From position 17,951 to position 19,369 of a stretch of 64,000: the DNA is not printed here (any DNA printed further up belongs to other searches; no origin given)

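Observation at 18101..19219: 372-aa protein of unknown family as terminal gene of the RiPP operon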

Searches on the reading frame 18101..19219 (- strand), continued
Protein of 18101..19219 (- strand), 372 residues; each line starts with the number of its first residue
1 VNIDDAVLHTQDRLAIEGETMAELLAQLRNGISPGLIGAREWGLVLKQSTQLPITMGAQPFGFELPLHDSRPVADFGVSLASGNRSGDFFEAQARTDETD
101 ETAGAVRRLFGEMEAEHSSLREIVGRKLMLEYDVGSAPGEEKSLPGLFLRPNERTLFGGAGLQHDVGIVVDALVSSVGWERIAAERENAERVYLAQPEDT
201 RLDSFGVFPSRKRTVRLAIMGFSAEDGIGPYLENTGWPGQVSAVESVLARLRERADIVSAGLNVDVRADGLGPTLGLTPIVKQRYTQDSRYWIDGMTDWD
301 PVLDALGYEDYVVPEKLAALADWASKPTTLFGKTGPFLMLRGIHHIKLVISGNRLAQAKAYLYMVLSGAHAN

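Call 91: search_protein_families(library=pfam, proteins=[L095:57-1100:+, L095:7132-8061:+, L095:8000-8959:+, L095:9122-10519:+, L095:11068-12183:+, L095:10531-12357:-, L100:889-3231:-, L100:50-850:+, L100:7181-8047:-], max_evalue=0.01)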
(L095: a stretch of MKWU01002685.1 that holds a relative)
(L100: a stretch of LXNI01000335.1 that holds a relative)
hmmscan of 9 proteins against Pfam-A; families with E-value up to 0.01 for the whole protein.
L095:57-1100:+ (347 aa): 1 family
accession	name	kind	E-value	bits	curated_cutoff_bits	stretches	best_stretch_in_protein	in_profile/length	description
PF06778.18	Chlor_dismutase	-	1.9e-57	194.4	25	1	103-325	1-187/189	Chlorite dismutase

L095:7132-8061:+ (309 aa): 11 families
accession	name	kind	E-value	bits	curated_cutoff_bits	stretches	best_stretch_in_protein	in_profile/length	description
PF08241.18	Methyltransf_11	-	8.3e-20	71.7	21.2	1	82-180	1-94/95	Methyltransferase domain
PF13649.12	Methyltransf_25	-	2e-17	64.1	27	1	81-177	1-97/97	Methyltransferase domain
PF13847.12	Methyltransf_31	-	2.5e-14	53.6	27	1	76-185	2-113/145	Methyltransferase domain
PF13489.12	Methyltransf_23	-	7.1e-13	49.1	27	1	73-230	19-163/164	Methyltransferase domain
PF08242.18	Methyltransf_12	-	4e-12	47.2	30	1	82-179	1-98/98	Methyltransferase domain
PF01209.24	Ubie_methyltran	-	3.6e-09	36.8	20.1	1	74-198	44-169/233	ubiE/COQ5 methyltransferase family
PF02353.26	CMAS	-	5.6e-09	36.2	27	1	58-232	43-216/273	Mycolic acid cyclopropane synthetase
PF05175.20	MTS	-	7.1e-05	22.9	23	1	77-180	31-137/170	Methyltransferase small domain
PF05148.21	Methyltransf_8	-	0.0013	19.1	27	1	138-180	113-155/219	Hypothetical methyltransferase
PF09445.16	Methyltransf_15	-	0.0017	18.4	22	1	80-139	3-61/165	RNA cap guanine-N2 methyltransferase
PF01728.25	FtsJ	-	0.0084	16.5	24.1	0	74-114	18-59/181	FtsJ-like methyltransferase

L095:8000-8959:+ (319 aa): 0 families

L095:9122-10519:+ (465 aa): 2 families
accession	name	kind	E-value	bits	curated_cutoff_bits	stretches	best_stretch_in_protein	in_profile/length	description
PF01565.28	FAD_binding_4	-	6.8e-27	94.3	26.4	1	58-193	1-139/139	FAD binding domain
PF09265.15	Cytokin-bind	-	0.00013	21.9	23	1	356-450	176-274/281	Cytokinin dehydrogenase 1, FAD and cytokinin binding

L095:11068-12183:+ (371 aa): 0 families

L095:10531-12357:- (608 aa): 4 families
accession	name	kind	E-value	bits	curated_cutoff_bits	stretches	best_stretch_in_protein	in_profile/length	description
PF03176.21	MMPL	-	1.4e-23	83.9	20.5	2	19-211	110-306/333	MMPL family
PF12349.14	Sterol-sensing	-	4.1e-10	40.2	22.3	1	80-206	8-135/153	Sterol-sensing domain of SREBP cleavage-activation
PF02460.24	Patched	-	1.9e-06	28.2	23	1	81-205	31-155/156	Patched SSD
PF00873.25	ACR_tran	-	0.0016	16.7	28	0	446-557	340-982/1021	AcrB/AcrD/AcrF family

L100:889-3231:- (780 aa): 4 families
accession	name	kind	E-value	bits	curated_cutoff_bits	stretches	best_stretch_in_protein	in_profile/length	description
PF03176.21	MMPL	-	4.5e-31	108.4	20.5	2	127-387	45-305/333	MMPL family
PF12349.14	Sterol-sensing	-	3.4e-13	50.2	22.3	1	259-388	10-140/153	Sterol-sensing domain of SREBP cleavage-activation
PF02460.24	Patched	-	2.7e-07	30.9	23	1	262-382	36-155/156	Patched SSD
PF00873.25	ACR_tran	-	5.4e-05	21.5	28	1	627-740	345-459/1021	AcrB/AcrD/AcrF family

L100:50-850:+ (266 aa): 0 families

L100:7181-8047:- (288 aa): 12 families
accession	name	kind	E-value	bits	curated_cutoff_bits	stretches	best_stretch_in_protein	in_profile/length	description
PF08241.18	Methyltransf_11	-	5.6e-21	75.4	21.2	1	75-169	1-91/95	Methyltransferase domain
PF13649.12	Methyltransf_25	-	9.8e-21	74.7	27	1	74-168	1-96/97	Methyltransferase domain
PF13847.12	Methyltransf_31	-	2.1e-18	66.8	27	1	72-168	5-104/145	Methyltransferase domain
PF01209.24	Ubie_methyltran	-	3.3e-13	50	20.1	1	71-176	48-154/233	ubiE/COQ5 methyltransferase family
PF08242.18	Methyltransf_12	-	1.5e-11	45.3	30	1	75-169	1-96/98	Methyltransferase domain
PF02353.26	CMAS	-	4.3e-11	43.1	27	1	44-148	36-137/273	Mycolic acid cyclopropane synthetase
PF13489.12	Methyltransf_23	-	2.5e-08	34.3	27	1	69-170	21-113/164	Methyltransferase domain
PF05175.20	MTS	-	7.9e-05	22.8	23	1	62-143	23-103/170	Methyltransferase small domain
PF09445.16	Methyltransf_15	-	0.00011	22.3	22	1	72-132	2-61/165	RNA cap guanine-N2 methyltransferase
PF07021.18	MetW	-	0.0041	17.2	21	0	72-143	15-80/193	Methionine biosynthesis protein MetW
PF13679.12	Methyltransf_32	-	0.0047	17.3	27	1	66-128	21-88/143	Methyltransferase domain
PF03141.22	Methyltransf_29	-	0.0072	15.4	23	1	72-172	119-216/506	Putative S-adenosyl-L-methionine-dependent methyltransferase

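Call 107: find_encoding_contigs(protein=P0209, flank=7000, max_places=2)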
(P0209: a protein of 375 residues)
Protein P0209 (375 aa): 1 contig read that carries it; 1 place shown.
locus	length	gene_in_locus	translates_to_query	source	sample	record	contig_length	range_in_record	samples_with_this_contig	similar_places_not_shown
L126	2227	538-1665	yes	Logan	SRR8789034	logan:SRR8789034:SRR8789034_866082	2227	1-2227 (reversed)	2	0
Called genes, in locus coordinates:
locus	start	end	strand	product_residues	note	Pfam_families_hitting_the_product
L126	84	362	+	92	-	PF02979:NHase_alpha (weak)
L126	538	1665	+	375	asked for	-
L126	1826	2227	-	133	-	?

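Call 108: find_encoding_contigs(protein=P0253, flank=7000, max_places=2)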
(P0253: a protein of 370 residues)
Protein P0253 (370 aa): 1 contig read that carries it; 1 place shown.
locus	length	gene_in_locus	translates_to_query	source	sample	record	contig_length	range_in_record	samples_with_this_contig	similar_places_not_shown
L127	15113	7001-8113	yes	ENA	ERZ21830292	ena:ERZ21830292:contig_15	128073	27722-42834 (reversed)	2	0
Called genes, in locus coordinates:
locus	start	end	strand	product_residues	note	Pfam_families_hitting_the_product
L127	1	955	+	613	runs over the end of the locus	PF01844:HNH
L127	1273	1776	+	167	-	PF02525:Flavodoxin_2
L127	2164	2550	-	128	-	PF01042:Ribonuc_L-PSP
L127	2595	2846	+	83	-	-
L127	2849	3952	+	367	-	PF00296:Bac_luciferase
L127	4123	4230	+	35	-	-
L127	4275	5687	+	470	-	PF01979:Amidohydro_1, PF07969:Amidohydro_3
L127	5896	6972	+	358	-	-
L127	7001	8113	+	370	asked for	-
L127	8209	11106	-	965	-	PF00664:ABC_membrane, PF00005:ABC_tran, PF02463:SMC_N (faint)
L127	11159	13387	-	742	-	PF03412:Peptidase_C39, PF00664:ABC_membrane, PF00005:ABC_tran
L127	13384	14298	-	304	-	PF00364:Biotin_lipoyl (faint)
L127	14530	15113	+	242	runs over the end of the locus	PF00941:FAD_binding_5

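Call 109: find_encoding_contigs(protein=P0160, flank=7000, max_places=2)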
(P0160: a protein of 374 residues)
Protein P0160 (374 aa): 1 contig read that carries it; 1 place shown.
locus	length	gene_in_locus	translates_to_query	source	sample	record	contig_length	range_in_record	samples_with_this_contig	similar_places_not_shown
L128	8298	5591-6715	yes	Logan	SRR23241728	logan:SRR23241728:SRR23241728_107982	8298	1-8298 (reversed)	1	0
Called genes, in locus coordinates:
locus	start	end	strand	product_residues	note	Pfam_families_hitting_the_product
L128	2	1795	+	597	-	?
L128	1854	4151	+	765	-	PF21084:WHD_DUF4423_like, PF02624:YcaO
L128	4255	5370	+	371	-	-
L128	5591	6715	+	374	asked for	-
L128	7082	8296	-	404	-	?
